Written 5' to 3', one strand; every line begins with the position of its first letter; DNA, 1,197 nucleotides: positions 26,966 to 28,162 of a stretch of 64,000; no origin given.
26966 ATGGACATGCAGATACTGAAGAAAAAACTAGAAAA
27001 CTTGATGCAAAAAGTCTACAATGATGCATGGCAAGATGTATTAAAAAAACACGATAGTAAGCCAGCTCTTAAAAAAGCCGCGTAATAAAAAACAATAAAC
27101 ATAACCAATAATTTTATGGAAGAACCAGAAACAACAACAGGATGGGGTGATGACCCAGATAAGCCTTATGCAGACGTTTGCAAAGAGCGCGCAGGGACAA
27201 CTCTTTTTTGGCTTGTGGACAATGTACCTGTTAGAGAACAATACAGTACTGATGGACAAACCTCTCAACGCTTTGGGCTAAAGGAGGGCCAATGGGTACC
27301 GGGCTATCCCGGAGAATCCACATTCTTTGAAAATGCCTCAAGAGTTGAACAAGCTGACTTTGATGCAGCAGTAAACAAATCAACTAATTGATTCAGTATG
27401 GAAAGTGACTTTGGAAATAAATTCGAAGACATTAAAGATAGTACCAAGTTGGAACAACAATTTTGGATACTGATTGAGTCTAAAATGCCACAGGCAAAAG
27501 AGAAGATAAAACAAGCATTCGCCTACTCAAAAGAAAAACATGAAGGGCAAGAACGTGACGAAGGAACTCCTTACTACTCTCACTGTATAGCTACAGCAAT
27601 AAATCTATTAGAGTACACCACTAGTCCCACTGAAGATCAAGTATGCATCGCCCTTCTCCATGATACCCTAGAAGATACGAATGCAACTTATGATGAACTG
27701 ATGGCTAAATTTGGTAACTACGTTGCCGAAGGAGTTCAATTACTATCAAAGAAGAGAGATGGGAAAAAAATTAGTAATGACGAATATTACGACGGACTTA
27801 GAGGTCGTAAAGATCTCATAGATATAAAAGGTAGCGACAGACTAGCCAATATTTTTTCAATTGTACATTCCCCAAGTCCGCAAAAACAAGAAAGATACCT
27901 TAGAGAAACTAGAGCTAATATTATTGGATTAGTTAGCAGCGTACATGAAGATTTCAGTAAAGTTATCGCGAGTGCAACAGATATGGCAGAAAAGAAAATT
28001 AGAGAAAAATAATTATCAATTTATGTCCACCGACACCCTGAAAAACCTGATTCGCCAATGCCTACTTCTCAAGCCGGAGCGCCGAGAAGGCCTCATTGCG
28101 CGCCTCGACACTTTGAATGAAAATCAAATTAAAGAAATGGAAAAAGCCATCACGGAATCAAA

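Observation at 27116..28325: Small ORF, HD-type alarmone hydrolase and second small ORF packed behind the RSH gene: candidate neutralising module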

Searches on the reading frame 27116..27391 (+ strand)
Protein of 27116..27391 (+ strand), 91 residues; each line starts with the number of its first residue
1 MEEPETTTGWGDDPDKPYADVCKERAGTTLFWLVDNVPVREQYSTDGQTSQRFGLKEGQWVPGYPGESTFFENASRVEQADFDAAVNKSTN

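Call 3: search_protein_families(library=pfam, proteins=[window:27116-27391:+], max_evalue=0.1)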
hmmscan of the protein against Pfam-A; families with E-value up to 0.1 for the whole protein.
window:27116-27391:+ (91 aa): 0 families

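Call 7: search_protein_families(library=ncbifam, proteins=[window:27116-27391:+], max_evalue=0.1)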
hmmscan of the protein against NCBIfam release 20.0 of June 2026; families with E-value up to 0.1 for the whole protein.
window:27116-27391:+ (91 aa): 0 families

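Call 13: search_protein_families(library=padloc, proteins=[window:27116-27391:+], max_evalue=0.1)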
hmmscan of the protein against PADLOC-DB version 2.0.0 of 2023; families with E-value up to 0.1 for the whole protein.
window:27116-27391:+ (91 aa): 0 families

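Call 20: search_solved_structures(query=window:27116-27391:+, max_evalue=10, show_alignments=2)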
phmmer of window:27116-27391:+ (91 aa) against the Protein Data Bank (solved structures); distinct sequences matched with E-value up to 10: 1.
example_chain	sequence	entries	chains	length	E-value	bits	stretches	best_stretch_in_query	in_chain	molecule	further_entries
9rlg_L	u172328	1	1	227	0.47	14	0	45-83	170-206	Outer-membrane lipoprotein LolB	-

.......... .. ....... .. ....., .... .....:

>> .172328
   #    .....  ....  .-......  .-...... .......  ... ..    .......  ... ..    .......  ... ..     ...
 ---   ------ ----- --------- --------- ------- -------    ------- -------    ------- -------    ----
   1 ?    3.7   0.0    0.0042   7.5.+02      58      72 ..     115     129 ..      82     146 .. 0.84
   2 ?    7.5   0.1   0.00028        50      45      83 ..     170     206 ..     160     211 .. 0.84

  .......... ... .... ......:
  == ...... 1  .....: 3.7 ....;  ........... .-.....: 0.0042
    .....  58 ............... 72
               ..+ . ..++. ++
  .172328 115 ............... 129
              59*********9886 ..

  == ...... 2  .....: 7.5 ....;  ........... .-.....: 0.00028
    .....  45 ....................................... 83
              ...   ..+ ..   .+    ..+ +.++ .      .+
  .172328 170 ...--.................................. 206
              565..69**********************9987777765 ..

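Call 22: find_homologous_proteins(query=window:27116-27391:+, max_evalue=0.01)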
Query window:27116-27391:+ (91 aa): 1 proteins with E <= 0.01 among 2 candidates.
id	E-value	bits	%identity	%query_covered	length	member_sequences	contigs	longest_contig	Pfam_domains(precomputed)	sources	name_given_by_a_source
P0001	8.8e-57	207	100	100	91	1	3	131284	-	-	-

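Call 50: search_protein_families(library=phrogs, proteins=[window:27116-27391:+], max_evalue=0.01)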
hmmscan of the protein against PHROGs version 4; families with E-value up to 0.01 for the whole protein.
window:27116-27391:+ (91 aa): 0 families

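Call 56: predict_structure(protein=window:27116-27391:+)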
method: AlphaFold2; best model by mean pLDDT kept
length: 91 residues; sequences in the alignment: 1
mean_pLDDT: 68.2   pTM: 0.55
mean pLDDT of the five models: 68.2, 61.2, 55.2, 49.7, 35.1
residues with pLDDT >= 90: 0; 70-90: 51; 50-70: 18; < 50: 22
segments of 3 or more residues with pLDDT < 50: 1-9, 57-60, 65-70
pLDDT, mean of each block of 10 residues (from residue 1): 45 66 85 79 84 58 46 75 76 46
secondary structure, 60 per line:
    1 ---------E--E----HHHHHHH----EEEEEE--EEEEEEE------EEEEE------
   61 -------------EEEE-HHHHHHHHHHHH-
elements in order: H18-24 E29-34 E37-43 E50-54 E74-77 H79-90

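Call 60: fold_search(model_id=the predicted structure, library=pdb)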
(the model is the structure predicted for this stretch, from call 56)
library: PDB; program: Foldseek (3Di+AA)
matches with E <= 10: 346; with E <= 0.001: 0
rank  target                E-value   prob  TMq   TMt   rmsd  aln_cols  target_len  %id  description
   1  9m2w_I                8.7e-01  0.03  0.16  0.08  14.8        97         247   11  The cryo-EM structure of 26S proteasome-Midnolin complex in the MD state (released 2025-09-10)
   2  1lcu_A                1.1e+00  0.07  0.25  0.08  13.5        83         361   11  Polylysine Induces an Antiparallel Actin Dimer that Nucleates Filament Assembly: Crystal Structure at 3.5 A Resolution (released 2002-05-01)
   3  5hal                  1.3e+00  0.30  0.31  0.28   8.2        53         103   17  Crystal Structure of a putative beta-lactamase from Burkholderia vietnamiensis (released 2016-01-13)
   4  7jh7_A                1.3e+00  0.07  0.24  0.08  12.8        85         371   12  cardiac actomyosin complex (released 2020-10-28)
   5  5tw1_D                1.4e+00  0.02  0.14  0.03  14.9       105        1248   10  Crystal structure of a Mycobacterium smegmatis transcription initiation complex with RbpA (released 2017-01-18)
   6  1yxq_B                1.5e+00  0.06  0.25  0.08  13.1        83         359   12  Crystal structure of actin in complex with swinholide A (released 2005-05-17)
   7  6f8e_MODEL_1_A        1.7e+00  0.08  0.24  0.20   7.3        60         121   13  PH domain from TgAPH (released 2019-01-30)
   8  8vam_G                1.9e+00  0.08  0.25  0.10   8.9        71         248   10  Structure of the E. coli clamp loader bound to the beta clamp in a Semi-Open conformation (released 2024-03-27)
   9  4u3q_A                1.9e+00  0.06  0.29  0.29  11.2        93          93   11  Crystal Structure of Recombinant TP0435 from Treponema pallidum (released 2014-10-22)
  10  1ul1_B                2.0e+00  0.06  0.25  0.11  11.0        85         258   12  Crystal structure of the human FEN1-PCNA complex (released 2005-03-01)
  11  8ysx_O                2.0e+00  0.02  0.16  0.07  15.0        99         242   12  canine immunoproteasome 20S subunit in complex with compound 2 (released 2024-07-31)
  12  2yjf_E                2.1e+00  0.05  0.24  0.09  12.8        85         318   12  Oligomeric assembly of actin bound to MRTF-A (released 2011-07-06)
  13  4jhd_B                2.1e+00  0.04  0.25  0.08  13.8        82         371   11  Crystal Structure of an Actin Dimer in Complex with the Actin Nucleator Cordon-Bleu (released 2013-06-19)
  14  1vyj_A                2.1e+00  0.03  0.22  0.10  11.2        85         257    8  Structural and biochemical studies of human PCNA complexes provide the basis for association with CDK/cyclin and ratio (released 2005-01-13)
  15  8bzl_B                2.2e+00  0.02  0.17  0.08  15.0        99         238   13  Human 20S Proteasome in complex with peptide activator peptide BLM42 (released 2023-12-27)
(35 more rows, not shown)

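Call 74: search_solved_structures(query=A6, max_evalue=10, show_alignments=3)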
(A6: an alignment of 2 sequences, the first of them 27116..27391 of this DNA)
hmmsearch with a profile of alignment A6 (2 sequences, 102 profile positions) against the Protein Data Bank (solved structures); distinct sequences matched with E-value up to 10: 4.
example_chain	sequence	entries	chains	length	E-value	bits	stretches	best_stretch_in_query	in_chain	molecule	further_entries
1m7j_A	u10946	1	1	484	0.81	13.3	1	50-97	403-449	D-aminoacylase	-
1rjp_A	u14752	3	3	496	0.84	13.2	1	50-97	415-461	D-aminoacylase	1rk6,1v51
1v4y_A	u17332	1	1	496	0.84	13.2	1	50-97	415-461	D-aminoacylase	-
1rjq_A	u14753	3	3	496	0.84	13.2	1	50-97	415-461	D-aminoacylase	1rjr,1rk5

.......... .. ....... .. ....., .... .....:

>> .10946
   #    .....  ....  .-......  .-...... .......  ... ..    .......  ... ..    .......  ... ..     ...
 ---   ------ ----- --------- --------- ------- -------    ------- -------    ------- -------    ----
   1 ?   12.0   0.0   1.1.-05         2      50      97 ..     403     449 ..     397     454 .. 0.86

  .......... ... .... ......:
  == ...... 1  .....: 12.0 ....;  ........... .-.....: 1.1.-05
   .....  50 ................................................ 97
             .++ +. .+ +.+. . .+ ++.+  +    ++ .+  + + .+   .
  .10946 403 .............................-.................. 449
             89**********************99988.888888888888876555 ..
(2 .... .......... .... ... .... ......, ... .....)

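Call 92: fold_search(model_id=the predicted structure, library=viral)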
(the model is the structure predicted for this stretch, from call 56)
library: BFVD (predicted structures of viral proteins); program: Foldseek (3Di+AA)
matches with E <= 10: 419; with E <= 0.001: 0
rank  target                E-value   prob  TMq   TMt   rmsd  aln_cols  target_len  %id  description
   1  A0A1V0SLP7            3.5e-01  0.15  0.28  0.10  13.0       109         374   12  Uncharacterized protein [Klosneuvirus KNV1]
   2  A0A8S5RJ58            3.8e-01  0.20  0.31  0.22   7.9        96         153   10  Uncharacterized protein [virus sp. ctML55]
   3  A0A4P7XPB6            4.6e-01  0.09  0.23  0.17  11.2        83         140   11  (no name in the UniProt tables at hand)
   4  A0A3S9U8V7            5.5e-01  0.28  0.35  0.35   9.6        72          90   12  Uncharacterized protein [Streptomyces phage Hiyaa]
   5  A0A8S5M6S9            5.9e-01  0.13  0.33  0.21  22.3        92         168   13  FeoB-associated Cys-rich membrane protein [Myoviridae sp. ctAbS6]
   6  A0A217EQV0            5.9e-01  0.06  0.19  0.14  13.7       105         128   15  Uncharacterized protein [Bacillus phage vB_BsuM-Goe2]
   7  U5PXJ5                6.7e-01  0.16  0.33  0.32  12.0       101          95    9  Uncharacterized protein [Clavibacter phage CN1A]
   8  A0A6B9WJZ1            7.1e-01  0.21  0.29  0.21  10.4        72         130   12  Uncharacterized protein [Escherichia phage ukendt]
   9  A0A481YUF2            7.1e-01  0.08  0.26  0.11  15.1       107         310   14  Proliferating cell nuclear antigen [Marseillevirus LCMAC102]
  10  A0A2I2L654            8.6e-01  0.11  0.29  0.12  10.9        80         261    5  30S ribosomal protein S4e [Orpheovirus IHUMI-LCC2]
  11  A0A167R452            8.6e-01  0.07  0.20  0.09  12.8        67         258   16  Proliferating cell nuclear antigen [Powai lake megavirus]
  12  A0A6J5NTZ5            9.2e-01  0.21  0.38  0.43   8.3        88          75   15  Uncharacterized protein [uncultured Caudovirales phage]
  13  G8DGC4                9.2e-01  0.16  0.33  0.23  14.6        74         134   19  (no name in the UniProt tables at hand)
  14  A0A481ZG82            9.2e-01  0.11  0.32  0.14   9.2        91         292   11  Uncharacterized protein [Pithovirus LCPAC404]
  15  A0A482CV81            1.1e+00  0.12  0.28  0.19  10.2        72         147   14  (no name in the UniProt tables at hand)
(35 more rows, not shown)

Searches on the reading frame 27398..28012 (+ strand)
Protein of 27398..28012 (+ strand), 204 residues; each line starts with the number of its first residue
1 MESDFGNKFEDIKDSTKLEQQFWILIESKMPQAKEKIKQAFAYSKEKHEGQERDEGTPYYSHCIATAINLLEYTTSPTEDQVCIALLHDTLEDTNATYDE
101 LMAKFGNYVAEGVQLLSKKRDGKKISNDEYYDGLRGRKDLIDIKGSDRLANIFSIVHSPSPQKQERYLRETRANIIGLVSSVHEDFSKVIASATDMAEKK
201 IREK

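Call 3: search_protein_families(library=pfam, proteins=[window:27398-28012:+], max_evalue=0.1)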
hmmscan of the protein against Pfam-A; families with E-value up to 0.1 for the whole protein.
window:27398-28012:+ (204 aa): 3 families
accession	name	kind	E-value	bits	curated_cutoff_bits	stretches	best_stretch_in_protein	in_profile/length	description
PF13328.12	HD_4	-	1.9e-11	44.4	27.2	1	40-171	1-142/156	HD domain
PF01966.28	HD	-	0.0039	17.9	22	1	59-119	1-69/116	HD domain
PF13077.11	DUF3909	-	0.034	14.6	25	0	125-161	58-94/108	Protein of unknown function (DUF3909)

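Call 6: search_solved_structures(query=window:27398-28012:+, max_evalue=1, show_alignments=3)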
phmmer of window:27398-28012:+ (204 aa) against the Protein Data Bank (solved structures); distinct sequences matched with E-value up to 1: 24.
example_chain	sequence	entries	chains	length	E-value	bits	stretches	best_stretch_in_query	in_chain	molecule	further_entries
6s2v_A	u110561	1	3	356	2.6e-14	56.6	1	30-172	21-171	(P)ppGpp synthetase I, SpoT/RelA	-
6s2t_A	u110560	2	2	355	2.6e-14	56.6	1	30-172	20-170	(P)ppGpp synthetase I, SpoT/RelA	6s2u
7ohg_A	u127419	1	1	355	2.7e-14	56.5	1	30-172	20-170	Guanosine-3',5'-bis(Diphosphate) 3'-pyrophosphohydrolase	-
6yvc_A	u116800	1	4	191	1.7e-11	47.4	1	35-172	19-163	Bifunctional (P)ppGpp synthetase/guanosine-3',5'-bis(Diphosphate) 3'-pyrophosphohydrolase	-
6z3n_AAA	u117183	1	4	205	3.4e-11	46.4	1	37-172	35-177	Hydrolase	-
5xnx_A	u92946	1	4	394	6.5e-11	45.5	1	37-176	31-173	Bifunctional (p)ppGpp synthase/hydrolase RelA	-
6z3o_AAA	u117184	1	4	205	9e-11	45.1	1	37-172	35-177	Small Alarmone Hydrolase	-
8fr8_I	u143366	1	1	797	1.1e-10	44.8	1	35-175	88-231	GTP pyrophosphokinase RelA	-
8acu_A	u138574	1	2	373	1.1e-10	44.7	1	37-172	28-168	GTP pyrophosphokinase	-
7qps_A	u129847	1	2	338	4.8e-10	42.7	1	17-171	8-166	ACT domain protein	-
9s6k_B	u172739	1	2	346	1.3e-09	41.2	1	35-159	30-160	GTP pyrophosphokinase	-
7qpr_A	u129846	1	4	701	1.9e-09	40.8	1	17-171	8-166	ACT domain protein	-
6yxa_A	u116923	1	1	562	2.3e-09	40.4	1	37-172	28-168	GTP pyrophosphokinase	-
7oiw_A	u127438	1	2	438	5.4e-09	39.3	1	37-172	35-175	GTP pyrophosphokinase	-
3nr1_A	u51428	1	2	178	1.6e-08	37.7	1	39-117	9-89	HD domain-containing protein 3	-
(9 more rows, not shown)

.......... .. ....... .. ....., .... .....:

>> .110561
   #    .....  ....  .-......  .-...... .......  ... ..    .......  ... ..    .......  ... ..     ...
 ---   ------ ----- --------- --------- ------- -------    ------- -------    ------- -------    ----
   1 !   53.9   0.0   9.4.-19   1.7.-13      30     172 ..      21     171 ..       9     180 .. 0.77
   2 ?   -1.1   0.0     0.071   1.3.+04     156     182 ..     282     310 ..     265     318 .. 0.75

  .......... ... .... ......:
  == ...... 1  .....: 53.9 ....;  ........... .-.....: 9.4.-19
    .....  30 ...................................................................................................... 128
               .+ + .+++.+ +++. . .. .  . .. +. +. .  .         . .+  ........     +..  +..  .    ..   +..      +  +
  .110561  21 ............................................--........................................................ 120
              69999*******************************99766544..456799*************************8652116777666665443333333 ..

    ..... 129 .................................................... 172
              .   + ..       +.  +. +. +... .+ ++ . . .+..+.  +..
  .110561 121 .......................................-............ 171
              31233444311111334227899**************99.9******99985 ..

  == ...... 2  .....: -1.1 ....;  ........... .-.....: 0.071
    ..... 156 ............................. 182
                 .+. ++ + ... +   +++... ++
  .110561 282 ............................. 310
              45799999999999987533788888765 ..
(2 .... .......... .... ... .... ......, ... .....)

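Call 7: search_protein_families(library=ncbifam, proteins=[window:27398-28012:+], max_evalue=0.1)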
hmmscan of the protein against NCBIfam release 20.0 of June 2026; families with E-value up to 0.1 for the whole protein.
window:27398-28012:+ (204 aa): 3 families
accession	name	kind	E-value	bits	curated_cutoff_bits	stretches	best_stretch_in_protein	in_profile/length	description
TIGR00691.1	spoT_relA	subfamily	3.1e-20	72.1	499.2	1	40-173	1-139/687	RelA/SpoT family protein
NF008303.0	PRK11092.1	equivalog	1.8e-17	62.9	947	1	33-171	19-162/702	bifunctional GTP diphosphokinase/guanosine-3',5'-bis pyrophosphate 3'-pyrophosphohydrolase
NF041821.1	daptide_amino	equivalog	0.054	12.1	450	1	34-128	265-357/405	daptide-type RiPP biosynthesis aminotransferase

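Call 10: find_encoding_contigs(protein=window:27398-28012:+, flank=10000, max_places=6)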
Protein window:27398-28012:+ (204 aa): 5 contigs read that carry it; 3 places shown.
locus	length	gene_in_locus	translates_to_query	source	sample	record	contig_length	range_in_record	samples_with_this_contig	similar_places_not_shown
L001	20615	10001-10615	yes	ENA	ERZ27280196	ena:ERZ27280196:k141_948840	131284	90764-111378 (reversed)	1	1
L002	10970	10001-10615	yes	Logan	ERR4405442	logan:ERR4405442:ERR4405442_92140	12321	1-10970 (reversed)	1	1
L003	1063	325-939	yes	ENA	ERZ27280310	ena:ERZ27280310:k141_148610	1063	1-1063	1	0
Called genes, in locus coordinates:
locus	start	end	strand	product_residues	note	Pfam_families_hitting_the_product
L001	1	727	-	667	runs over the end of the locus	-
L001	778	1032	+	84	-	PF00468:Ribosomal_L34 (weak)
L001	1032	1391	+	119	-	PF00825:Ribonuclease_P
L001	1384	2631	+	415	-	PF02096:60KD_IMP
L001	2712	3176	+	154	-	PF13083:KH_KhpA-B, PF01424:R3H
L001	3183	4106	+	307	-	PF00395:SLH, PF03330:DPBB_1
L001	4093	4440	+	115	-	-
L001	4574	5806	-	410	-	-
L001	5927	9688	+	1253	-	-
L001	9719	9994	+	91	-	-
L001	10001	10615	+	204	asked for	PF13328:HD_4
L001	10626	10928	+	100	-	-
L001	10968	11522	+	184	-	PF28549:NDPSase_N, PF00293:NUDIX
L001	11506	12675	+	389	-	PF00266:Aminotran_5, PF01212:Beta_elim_lyase, PF01041:DegT_DnrJ_EryC1 (weak)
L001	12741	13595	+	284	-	PF00795:CN_hydrolase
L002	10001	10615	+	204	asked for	PF13328:HD_4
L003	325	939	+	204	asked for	PF13328:HD_4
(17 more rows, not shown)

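Call 13: search_protein_families(library=padloc, proteins=[window:27398-28012:+], max_evalue=0.1)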
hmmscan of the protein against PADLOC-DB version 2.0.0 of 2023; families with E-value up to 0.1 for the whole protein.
window:27398-28012:+ (204 aa): 0 families

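Call 46: find_related_loci(query=A4, collection=genome_contigs, flank=6000)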
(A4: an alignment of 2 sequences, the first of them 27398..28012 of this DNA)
Query A4 (204 aa) in genome_contigs; peptide patterns used: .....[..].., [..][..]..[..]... (x = any residue, [..] = any of these).
274 stretches matched a pattern; 4 encode a relative of the query (tblastn E <= 1e-3); 4 distinct loci.
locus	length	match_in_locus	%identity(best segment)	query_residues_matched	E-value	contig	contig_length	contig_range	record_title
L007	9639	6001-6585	42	5-201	9e-46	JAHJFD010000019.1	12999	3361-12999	MAG: Patescibacteria group bacterium isolate Modern_marine_glass_biofilm.mb.158 Modern_marine_gla.mb.158_k141_272252, wh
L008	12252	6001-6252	44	35-120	4e-16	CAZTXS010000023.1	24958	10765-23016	MAG TPA_asm: uncultured Ruminococcus sp. isolate SRP222994_co1_409 genome assembly, contig: NODE_3938_length_24958_cov_1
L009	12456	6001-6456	31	37-171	7e-16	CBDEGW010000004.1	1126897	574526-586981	MAG: Dehalococcoidia bacterium isolate df1c8e39-9ed4-4f98-84fc-ac90bf75a161 genome assembly, contig: contig_4, whole gen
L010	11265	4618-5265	27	26-203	2e-12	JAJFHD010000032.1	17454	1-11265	MAG: Alphaproteobacteria bacterium isolate OFTM70 OFTM70_31, whole genome shotgun sequence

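Call 50: search_protein_families(library=phrogs, proteins=[window:27398-28012:+], max_evalue=0.01)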
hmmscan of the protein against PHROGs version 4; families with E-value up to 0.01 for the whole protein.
window:27398-28012:+ (204 aa): 4 families
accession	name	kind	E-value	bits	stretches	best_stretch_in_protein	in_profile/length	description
phrog_990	-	other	6.9e-27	95.7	1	29-172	147-289/374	metal-dependent phosphohydrolase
phrog_15275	-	unknown function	4.9e-15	56.8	1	34-188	27-184/223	-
phrog_32047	-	other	2.5e-05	24.7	1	26-107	16-96/301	phosphohydrolase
phrog_30929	-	unknown function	0.0023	17.9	1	21-147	222-343/413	-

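Call 63: find_related_loci(query=A4, collection=viral_contigs, flank=6000)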
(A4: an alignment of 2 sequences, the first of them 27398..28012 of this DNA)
Query A4 (204 aa) in viral_contigs; peptide patterns used: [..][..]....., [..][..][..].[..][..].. (x = any residue, [..] = any of these).
181 stretches matched a pattern; 3 encode a relative of the query (tblastn E <= 1e-3); 3 distinct loci.
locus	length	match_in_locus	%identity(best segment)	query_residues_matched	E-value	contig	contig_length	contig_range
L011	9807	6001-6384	29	36-160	2e-10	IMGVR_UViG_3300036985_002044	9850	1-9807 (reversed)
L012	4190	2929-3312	29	36-160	3e-10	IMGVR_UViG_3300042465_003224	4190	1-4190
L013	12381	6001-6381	28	36-159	2e-7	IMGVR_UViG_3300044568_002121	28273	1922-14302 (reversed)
